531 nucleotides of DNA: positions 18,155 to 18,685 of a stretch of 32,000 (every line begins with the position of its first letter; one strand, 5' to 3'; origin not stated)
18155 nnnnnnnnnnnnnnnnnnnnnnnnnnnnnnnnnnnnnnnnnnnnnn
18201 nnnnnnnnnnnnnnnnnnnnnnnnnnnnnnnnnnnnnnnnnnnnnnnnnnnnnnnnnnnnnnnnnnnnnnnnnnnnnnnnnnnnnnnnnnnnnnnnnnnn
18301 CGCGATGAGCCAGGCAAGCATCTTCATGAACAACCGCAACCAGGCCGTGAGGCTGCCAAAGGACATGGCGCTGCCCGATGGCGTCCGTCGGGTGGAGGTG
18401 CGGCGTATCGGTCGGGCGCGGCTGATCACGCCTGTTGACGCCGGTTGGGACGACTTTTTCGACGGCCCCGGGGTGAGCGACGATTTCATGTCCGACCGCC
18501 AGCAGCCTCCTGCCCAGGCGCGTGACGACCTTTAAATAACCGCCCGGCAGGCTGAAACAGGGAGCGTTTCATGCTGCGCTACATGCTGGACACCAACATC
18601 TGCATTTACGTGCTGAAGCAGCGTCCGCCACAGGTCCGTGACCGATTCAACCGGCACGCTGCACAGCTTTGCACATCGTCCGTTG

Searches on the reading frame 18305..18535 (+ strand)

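Call 6: search_protein_families(library=pfam, proteins=[window:18305-18535:+])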
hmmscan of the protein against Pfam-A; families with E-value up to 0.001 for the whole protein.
window:18305-18535:+ (76 aa): 1 family
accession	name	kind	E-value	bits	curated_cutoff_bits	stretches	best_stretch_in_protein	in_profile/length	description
PF04014.23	MazE_antitoxin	-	0.00095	19.5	24.7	0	6-49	1-48/48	Antidote-toxin recognition MazE, bacterial antitoxin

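Call 8: search_protein_families(library=ncbifam, proteins=[window:18305-18535:+])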
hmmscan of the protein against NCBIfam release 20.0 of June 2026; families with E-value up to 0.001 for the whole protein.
window:18305-18535:+ (76 aa): 2 families
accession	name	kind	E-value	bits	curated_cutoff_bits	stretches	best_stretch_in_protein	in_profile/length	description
NF040493.1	TA_anti_VapB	subfamily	7.8e-32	109.3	60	1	4-76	1-73/73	type II toxin-antitoxin system VapB family antitoxin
NF047862.1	VapBLeptosp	equivalog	6.6e-19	67.7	100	1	1-76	1-76/76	type II toxin-antitoxin system antitoxin VapB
